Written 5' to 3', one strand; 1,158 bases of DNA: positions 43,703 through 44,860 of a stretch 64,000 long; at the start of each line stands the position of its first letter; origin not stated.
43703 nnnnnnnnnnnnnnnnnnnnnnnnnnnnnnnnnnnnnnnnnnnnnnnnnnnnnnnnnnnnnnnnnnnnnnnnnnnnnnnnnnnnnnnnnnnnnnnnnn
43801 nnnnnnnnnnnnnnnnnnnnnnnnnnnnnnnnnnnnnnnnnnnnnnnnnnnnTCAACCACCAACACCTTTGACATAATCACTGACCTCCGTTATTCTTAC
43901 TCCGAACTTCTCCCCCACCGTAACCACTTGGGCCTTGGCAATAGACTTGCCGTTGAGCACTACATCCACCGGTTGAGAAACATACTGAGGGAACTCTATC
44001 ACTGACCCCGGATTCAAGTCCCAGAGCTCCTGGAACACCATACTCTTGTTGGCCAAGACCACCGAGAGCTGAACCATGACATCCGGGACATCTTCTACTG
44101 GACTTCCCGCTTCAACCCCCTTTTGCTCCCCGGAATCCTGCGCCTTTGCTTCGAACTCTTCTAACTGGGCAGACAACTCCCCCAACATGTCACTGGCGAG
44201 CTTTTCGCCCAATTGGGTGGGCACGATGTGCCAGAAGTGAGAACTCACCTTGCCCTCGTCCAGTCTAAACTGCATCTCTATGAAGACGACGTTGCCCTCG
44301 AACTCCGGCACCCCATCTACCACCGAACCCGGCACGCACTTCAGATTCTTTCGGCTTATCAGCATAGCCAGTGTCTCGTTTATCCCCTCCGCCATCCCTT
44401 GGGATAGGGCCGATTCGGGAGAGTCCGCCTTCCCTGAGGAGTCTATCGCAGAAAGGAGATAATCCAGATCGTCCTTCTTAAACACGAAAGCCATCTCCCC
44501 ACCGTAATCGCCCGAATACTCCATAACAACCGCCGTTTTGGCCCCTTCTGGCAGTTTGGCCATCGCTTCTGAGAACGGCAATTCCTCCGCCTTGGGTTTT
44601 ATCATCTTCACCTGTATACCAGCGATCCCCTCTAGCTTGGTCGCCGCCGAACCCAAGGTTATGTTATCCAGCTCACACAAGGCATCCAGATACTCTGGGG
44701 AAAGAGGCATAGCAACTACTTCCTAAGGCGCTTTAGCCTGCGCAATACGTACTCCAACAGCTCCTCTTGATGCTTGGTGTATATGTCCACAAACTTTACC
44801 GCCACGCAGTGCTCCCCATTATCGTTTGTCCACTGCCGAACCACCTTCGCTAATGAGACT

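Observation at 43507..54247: Thirteen-gene chemosensory operon wired to c-di-GMP (PilZ), two HDOD proteins, a HEAT-repeat protein and a sensor-less MCP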

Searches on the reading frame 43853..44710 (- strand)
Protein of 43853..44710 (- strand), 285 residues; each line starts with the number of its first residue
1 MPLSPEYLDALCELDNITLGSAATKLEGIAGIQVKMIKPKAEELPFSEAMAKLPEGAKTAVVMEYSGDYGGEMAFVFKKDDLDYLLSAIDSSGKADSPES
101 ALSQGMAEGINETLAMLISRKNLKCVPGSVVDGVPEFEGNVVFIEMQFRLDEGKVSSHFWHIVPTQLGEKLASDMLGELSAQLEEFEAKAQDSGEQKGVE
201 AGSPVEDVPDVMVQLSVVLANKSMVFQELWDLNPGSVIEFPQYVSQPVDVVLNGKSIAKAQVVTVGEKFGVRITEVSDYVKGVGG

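Call 4: search_protein_families(library=pfam, proteins=[window:43853-44710:-], max_evalue=0.01)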
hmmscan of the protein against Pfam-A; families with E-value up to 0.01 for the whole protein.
window:43853-44710:- (285 aa): 3 families
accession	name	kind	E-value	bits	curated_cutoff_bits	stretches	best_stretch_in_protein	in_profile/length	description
PF01052.25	FliMN_C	-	1.5e-18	66.9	23.8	1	207-276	2-71/73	Type III flagellar switch regulator (C-ring) FliN C-term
PF13690.11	CheX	-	8.2e-05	23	27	0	6-35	41-66/94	Chemotaxis phosphatase CheX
PF04509.17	CheC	-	0.00067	20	22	1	8-36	3-31/38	CheC-like family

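Call 15: find_homologous_proteins(query=window:43853-44710:-, max_evalue=0.001)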
Query window:43853-44710:- (285 aa): 33 proteins with E <= 0.001 among 1314 candidates.
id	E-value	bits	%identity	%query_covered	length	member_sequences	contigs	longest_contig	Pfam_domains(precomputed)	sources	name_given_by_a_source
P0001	1.1e-179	614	100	100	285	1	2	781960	PF01052.26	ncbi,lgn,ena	-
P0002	4.4e-155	533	87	100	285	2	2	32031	PF01052.26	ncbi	-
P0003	5.6e-113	395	65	99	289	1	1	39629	PF01052.26,PF04509.18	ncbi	-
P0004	3.4e-107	376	60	99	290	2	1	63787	PF01052.26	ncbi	-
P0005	8.6e-101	355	59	99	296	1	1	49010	PF01052.26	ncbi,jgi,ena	-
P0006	3.5e-89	317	55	99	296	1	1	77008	PF01052.26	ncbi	-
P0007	6.9e-89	316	53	99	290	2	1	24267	PF01052.26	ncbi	-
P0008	2.8e-76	275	50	100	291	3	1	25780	PF01052.26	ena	-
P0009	1.3e-73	266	47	100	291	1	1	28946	PF01052.26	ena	-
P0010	1.6e-73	266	47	100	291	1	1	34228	PF01052.26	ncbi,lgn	-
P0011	7.9e-65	237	43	99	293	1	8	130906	PF01052.26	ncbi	-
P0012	1.1e-64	237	44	100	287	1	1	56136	PF01052.26,PF28396.1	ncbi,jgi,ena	-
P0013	1.9e-61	226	45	99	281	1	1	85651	PF01052.26,PF28396.1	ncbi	-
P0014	9.6e-10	57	47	30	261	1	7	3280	PF01052.26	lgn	-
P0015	2.9e-9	55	51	25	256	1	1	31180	PF01052.26,PF28396.1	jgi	jgi:flagellar motor switch protein FliN/FliY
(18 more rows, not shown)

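Call 16: find_encoding_contigs(protein=P0001, flank=10000, max_places=4)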
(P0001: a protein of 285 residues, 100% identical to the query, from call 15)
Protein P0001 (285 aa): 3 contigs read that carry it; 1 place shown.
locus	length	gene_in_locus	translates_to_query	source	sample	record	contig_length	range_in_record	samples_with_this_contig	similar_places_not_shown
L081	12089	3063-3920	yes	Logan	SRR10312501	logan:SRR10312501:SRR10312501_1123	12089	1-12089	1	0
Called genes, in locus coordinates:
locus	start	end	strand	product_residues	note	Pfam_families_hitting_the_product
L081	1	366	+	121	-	?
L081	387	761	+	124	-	PF00072:Response_reg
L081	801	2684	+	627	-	PF01627:Hpt, PF02895:H-kinase_dim, PF02518:HATPase_c, PF01584:CheW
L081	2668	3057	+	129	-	PF07238:PilZ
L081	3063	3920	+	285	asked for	PF01052:FliMN_C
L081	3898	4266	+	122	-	PF00072:Response_reg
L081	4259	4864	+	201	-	-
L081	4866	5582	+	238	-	PF01026:TatD_DNase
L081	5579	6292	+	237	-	PF00899:ThiF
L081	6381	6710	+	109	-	PF01899:MNHE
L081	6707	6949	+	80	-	PF04066:MrpF_PhaF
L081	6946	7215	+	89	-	PF03334:PhaG_MnhG_YufB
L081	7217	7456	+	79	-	PF13244:MbhD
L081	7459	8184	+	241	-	PF20501:MbhE, PF04039:MnhB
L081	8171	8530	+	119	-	PF00420:Oxidored_q2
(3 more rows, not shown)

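Call 17: find_encoding_contigs(protein=P0013, flank=10000, max_places=3)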
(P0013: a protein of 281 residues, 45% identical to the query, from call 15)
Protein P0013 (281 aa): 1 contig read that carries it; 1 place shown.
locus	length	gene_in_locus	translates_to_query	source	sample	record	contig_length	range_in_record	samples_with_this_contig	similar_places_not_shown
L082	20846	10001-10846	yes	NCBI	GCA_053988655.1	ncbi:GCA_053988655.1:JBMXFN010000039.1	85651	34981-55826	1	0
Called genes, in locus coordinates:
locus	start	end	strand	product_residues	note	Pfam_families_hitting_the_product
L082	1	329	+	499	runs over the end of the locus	PF08323:Glyco_transf_5, PF20706:GT4-conflict (faint), PF13439:Glyco_transf_4 (faint), PF13579:Glyco_trans_4_4 (faint), PF00534:Glycos_transf_1, PF13692:Glyco_trans_1_4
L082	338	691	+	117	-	-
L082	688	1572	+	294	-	PF08668:HDOD, PF01966:HD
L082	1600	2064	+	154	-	PF01584:CheW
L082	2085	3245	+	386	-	PF00672:HAMP (weak), PF00015:MCPsignal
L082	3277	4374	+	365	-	PF00072:Response_reg, PF01339:CheB_methylest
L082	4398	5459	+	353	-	PF13646:HEAT_2, PF03130:HEAT_PBS (faint), PF13513:HEAT_EZ (faint), PF02985:HEAT (faint), PF12717:Cnd1 (faint), PF13646:HEAT_2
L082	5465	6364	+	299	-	PF08668:HDOD, PF01966:HD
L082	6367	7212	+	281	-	PF03705:CheR_N, PF01739:CheR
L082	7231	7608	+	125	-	PF00072:Response_reg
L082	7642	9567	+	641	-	PF01627:Hpt, PF02895:H-kinase_dim, PF02518:HATPase_c, PF01584:CheW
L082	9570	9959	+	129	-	PF07238:PilZ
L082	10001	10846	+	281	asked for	PF28396:SepQ_C (faint), PF01052:FliMN_C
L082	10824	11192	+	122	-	PF00072:Response_reg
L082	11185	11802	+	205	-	-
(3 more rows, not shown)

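Call 18: list_cluster_members(proteins=[P0001, P0002, P0003, P0004, P0005, P0006, P0007, P0010, P0011, P0012])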
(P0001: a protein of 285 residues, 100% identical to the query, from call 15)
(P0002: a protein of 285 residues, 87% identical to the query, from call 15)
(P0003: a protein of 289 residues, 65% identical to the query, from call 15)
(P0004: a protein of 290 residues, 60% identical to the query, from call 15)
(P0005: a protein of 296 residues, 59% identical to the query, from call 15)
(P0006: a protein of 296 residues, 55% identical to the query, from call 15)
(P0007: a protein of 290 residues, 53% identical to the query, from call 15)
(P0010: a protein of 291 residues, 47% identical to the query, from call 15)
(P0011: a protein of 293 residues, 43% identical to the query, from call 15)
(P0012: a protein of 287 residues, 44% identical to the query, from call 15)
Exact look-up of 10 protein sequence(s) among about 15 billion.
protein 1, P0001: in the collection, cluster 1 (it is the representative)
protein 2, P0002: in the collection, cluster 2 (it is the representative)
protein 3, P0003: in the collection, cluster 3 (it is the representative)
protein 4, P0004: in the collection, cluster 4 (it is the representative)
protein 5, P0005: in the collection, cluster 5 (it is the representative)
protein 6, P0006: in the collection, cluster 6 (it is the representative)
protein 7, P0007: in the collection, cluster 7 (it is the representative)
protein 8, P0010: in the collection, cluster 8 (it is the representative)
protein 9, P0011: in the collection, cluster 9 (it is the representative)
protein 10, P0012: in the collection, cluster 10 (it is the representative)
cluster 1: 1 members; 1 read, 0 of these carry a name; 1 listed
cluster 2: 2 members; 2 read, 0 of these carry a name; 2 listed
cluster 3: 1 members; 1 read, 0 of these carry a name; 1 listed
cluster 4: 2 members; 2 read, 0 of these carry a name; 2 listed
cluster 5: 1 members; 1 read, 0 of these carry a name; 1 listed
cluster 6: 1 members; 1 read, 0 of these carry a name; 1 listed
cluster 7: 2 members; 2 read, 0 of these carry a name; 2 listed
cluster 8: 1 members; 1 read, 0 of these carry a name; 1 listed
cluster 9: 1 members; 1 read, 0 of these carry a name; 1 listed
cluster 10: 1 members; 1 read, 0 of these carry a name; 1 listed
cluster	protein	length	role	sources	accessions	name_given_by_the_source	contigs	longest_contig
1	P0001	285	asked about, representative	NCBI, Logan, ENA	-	-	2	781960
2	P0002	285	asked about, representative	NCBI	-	-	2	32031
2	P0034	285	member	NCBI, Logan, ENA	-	-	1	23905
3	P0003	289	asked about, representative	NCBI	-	-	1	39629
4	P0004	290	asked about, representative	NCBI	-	-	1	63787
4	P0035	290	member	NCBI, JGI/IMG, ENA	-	-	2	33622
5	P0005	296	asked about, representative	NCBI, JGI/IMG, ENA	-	-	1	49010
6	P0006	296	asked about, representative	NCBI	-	-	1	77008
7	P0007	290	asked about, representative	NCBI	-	-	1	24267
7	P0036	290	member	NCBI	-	-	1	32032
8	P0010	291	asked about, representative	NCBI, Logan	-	-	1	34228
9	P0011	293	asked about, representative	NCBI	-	-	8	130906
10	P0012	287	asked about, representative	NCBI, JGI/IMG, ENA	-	-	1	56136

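Call 26: find_encoding_contigs(protein=P0011, flank=10000, max_places=2)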
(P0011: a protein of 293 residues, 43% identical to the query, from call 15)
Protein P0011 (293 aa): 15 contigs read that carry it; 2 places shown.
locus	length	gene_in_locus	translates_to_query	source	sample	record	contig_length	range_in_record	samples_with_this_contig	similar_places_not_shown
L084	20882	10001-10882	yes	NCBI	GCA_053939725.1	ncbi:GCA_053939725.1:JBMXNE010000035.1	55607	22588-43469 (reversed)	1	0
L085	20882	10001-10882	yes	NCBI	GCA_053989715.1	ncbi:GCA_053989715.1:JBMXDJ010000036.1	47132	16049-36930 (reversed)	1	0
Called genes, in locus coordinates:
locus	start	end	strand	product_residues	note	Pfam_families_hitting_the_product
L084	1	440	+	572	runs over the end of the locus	PF08323:Glyco_transf_5, PF13439:Glyco_transf_4 (faint), PF00534:Glycos_transf_1, PF13692:Glyco_trans_1_4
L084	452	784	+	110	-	-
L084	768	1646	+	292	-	PF08668:HDOD, PF01966:HD (weak)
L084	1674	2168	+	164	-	PF01584:CheW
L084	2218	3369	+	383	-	PF00015:MCPsignal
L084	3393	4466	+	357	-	PF00072:Response_reg, PF01339:CheB_methylest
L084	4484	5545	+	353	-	PF13646:HEAT_2 (weak), PF12717:Cnd1 (faint), PF13513:HEAT_EZ (faint), PF03130:HEAT_PBS (faint), PF02985:HEAT (faint), PF13646:HEAT_2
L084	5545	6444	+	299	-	PF08668:HDOD, PF01966:HD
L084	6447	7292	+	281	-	PF03705:CheR_N, PF01739:CheR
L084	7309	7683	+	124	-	PF00072:Response_reg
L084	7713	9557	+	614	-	PF01627:Hpt, PF02895:H-kinase_dim, PF02518:HATPase_c, PF01584:CheW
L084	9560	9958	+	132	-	PF07238:PilZ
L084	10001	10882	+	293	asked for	PF01052:FliMN_C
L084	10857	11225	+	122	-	PF00072:Response_reg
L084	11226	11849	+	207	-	-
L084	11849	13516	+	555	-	PF01368:DHH, PF02272:DHHA1, PF17768:RecJ_OB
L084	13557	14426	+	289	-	PF04055:Radical_SAM, PF16199:Radical_SAM_C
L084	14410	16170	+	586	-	PF13432:TPR_16 (weak), PF23914:TPR_CcmH_CycH (weak), PF00515:TPR_1, PF07719:TPR_2, PF13181:TPR_8 (weak), PF13414:TPR_11 (weak), PF13432:TPR_16 (weak), PF12895:ANAPC3 (weak), +5 more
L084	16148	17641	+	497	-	PF04055:Radical_SAM, PF06968:BATS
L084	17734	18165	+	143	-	-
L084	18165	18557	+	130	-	-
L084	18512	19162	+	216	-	PF07963:N_methyl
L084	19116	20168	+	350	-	-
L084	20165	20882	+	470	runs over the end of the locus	PF05137:PilN (faint)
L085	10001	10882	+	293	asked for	PF01052:FliMN_C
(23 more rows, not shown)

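Call 27: find_encoding_contigs(protein=P0012, flank=10000, max_places=2)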
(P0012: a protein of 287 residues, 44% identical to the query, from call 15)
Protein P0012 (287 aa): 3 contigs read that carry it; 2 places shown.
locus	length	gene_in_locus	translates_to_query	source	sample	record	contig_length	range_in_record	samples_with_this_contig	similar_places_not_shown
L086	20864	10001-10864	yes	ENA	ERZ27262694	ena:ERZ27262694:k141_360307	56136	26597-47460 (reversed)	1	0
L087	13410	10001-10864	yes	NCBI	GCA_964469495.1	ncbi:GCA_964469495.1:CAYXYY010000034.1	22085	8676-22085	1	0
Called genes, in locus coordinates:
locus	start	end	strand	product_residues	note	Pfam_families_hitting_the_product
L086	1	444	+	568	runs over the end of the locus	PF08323:Glyco_transf_5, PF13439:Glyco_transf_4 (faint), PF13579:Glyco_trans_4_4 (weak), PF00534:Glycos_transf_1, PF13692:Glyco_trans_1_4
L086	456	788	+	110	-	-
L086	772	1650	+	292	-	PF08668:HDOD, PF01966:HD (weak)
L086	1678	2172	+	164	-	PF01584:CheW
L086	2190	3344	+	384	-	PF00015:MCPsignal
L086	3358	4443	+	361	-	PF00072:Response_reg, PF01339:CheB_methylest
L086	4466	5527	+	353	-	PF13646:HEAT_2, PF03130:HEAT_PBS (faint), PF12717:Cnd1 (faint), PF02985:HEAT (faint), PF13646:HEAT_2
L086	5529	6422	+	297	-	PF08668:HDOD, PF01966:HD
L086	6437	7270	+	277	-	PF03705:CheR_N, PF01739:CheR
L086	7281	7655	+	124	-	PF00072:Response_reg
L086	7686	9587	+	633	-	PF01627:Hpt, PF02895:H-kinase_dim, PF02518:HATPase_c, PF01584:CheW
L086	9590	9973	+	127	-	PF07238:PilZ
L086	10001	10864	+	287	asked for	PF28396:SepQ_C (weak), PF01052:FliMN_C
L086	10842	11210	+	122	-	PF00072:Response_reg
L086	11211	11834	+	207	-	-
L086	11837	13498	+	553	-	PF01368:DHH, PF02272:DHHA1, PF17768:RecJ_OB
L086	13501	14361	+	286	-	PF04055:Radical_SAM, PF16199:Radical_SAM_C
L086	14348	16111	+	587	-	PF13431:TPR_17 (faint), PF00515:TPR_1 (faint), PF07719:TPR_2 (faint), PF13181:TPR_8 (faint), PF13424:TPR_12 (faint), PF13428:TPR_14 (faint), PF23914:TPR_CcmH_CycH (weak), PF14559:TPR_19 (weak), +1 more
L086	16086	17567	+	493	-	PF04055:Radical_SAM, PF06968:BATS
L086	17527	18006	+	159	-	-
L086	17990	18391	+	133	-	-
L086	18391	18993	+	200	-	-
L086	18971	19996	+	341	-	-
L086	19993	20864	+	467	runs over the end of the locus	PF05137:PilN (faint)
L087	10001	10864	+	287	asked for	PF28396:SepQ_C (weak), PF01052:FliMN_C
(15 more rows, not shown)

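Call 28: find_encoding_contigs(protein=P0009, flank=10000, max_places=2)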
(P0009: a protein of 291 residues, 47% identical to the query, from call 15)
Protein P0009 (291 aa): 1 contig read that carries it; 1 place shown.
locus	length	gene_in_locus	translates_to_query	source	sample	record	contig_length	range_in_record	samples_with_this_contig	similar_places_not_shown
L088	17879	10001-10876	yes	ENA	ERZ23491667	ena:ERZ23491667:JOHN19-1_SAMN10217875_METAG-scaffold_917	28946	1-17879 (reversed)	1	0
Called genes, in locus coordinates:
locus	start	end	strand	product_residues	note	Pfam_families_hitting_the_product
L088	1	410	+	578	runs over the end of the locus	PF08323:Glyco_transf_5, PF13439:Glyco_transf_4 (faint), PF00534:Glycos_transf_1, PF13692:Glyco_trans_1_4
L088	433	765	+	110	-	-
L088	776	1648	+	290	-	PF08668:HDOD, PF01966:HD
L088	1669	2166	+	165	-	PF01584:CheW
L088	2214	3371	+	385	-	-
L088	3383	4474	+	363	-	PF00072:Response_reg, PF01339:CheB_methylest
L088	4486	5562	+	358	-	PF13646:HEAT_2, PF12717:Cnd1 (faint), PF13513:HEAT_EZ (faint), PF20168:PDS5 (faint), PF02985:HEAT (faint), PF13646:HEAT_2, PF03130:HEAT_PBS (faint), PF13646:HEAT_2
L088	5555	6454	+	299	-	PF08668:HDOD, PF01966:HD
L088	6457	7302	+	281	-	PF03705:CheR_N, PF01739:CheR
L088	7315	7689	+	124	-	PF00072:Response_reg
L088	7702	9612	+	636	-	PF01627:Hpt, PF02895:H-kinase_dim, PF02518:HATPase_c, PF01584:CheW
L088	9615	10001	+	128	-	PF07238:PilZ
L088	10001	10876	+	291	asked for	PF01052:FliMN_C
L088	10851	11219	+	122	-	PF00072:Response_reg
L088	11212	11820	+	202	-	-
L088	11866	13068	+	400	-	PF00202:Aminotran_3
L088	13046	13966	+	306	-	PF02729:OTCace_N, PF00185:OTCace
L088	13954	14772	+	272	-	PF02457:DAC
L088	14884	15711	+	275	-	PF04055:Radical_SAM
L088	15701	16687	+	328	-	PF11104:PilM_2, PF14450:FtsA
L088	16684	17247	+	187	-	PF01227:GTP_cyclohydroI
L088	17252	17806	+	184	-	PF02674:Colicin_V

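Call 31: search_solved_structures(query=window:43853-44710:-, max_evalue=0.01, show_alignments=2)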
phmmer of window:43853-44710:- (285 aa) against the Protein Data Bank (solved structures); distinct sequences matched with E-value up to 0.01: 11.
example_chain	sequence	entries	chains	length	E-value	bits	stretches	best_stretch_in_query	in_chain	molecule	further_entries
1o6a_A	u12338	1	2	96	1.3e-11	47.9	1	204-277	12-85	putative flagellar motor switch protein FliN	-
1yab_A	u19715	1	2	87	1.8e-11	47.3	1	206-277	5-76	chemotaxis protein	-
8umd_D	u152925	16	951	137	2.7e-11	46.8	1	199-276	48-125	Flagellar motor switch protein FliN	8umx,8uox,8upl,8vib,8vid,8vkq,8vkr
4yxb_A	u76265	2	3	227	4.4e-11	46.1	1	200-276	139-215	Flagellar motor switch protein FliM,Flagellar motor switch protein FliN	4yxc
5xrw_C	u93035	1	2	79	2e-08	37.4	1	215-277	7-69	FliY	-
4yxb_D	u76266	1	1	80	3.6e-08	36.5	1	220-276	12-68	FliM::FliN fragment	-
4hyn_A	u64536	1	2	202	1.7e-07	34.3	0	1-80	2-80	CheC, inhibitor of MCP methylation / FliN fusion protein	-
3uep_A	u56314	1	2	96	0.00047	23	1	203-278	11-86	YscQ-C, type III secretion protein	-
4tt9_A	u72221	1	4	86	0.002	21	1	205-274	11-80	Surface presentation of antigens protein SpaO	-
2f9z_A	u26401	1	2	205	0.002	20.9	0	2-78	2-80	chemotaxis protein CheC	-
1xkr_A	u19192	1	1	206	0.0021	20.9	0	2-78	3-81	chemotaxis protein CheC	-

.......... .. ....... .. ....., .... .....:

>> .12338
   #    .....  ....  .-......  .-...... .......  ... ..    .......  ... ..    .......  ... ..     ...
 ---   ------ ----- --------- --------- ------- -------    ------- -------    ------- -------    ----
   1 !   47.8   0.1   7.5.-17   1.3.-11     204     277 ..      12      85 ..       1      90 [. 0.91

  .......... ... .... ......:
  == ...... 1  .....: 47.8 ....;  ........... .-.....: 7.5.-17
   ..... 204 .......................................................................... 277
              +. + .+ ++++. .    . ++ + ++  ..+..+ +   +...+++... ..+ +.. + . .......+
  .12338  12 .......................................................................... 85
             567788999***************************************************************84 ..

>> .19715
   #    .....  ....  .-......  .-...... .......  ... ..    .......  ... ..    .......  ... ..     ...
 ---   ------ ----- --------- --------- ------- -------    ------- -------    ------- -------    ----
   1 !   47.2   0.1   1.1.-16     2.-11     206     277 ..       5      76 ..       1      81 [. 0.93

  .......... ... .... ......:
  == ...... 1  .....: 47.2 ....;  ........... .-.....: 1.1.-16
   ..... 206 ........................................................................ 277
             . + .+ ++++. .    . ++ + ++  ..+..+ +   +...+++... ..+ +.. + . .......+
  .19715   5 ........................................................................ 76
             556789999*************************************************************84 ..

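Call 64: predict_structure(alignment_id=A1)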
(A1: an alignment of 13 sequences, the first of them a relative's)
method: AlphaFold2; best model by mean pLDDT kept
length: 285 residues; sequences in the alignment: 13
mean_pLDDT: 71.2   pTM: 0.64
mean pLDDT of the five models: 71.2, 70.4, 67.2, 66.6, 66.5
residues with pLDDT >= 90: 97; 70-90: 78; 50-70: 28; < 50: 82
segments of 3 or more residues with pLDDT < 50: 193-245, 251-255, 261-271, 273-285
pLDDT, mean of each block of 10 residues (from residue 1): 80 87 89 78 94 94 91 95 94 88 94 81 90 94 91 88 94 78 58 42 31 27 35 36 46 51 42 45 33
secondary structure, 60 per line:
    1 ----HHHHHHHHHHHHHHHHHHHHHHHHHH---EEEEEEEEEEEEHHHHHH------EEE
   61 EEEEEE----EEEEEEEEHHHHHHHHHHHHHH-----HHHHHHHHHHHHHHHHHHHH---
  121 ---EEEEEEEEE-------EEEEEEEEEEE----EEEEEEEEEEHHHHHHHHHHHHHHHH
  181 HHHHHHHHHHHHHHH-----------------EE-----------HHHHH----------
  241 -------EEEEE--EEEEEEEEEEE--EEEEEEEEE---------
elements in order: H5-30 E34-45 H46-51 E58-66 E71-78 H79-92 H98-117 E124-132 E140-150 E155-164 H165-195 H226-230 E248-252 E255-265 E268-276
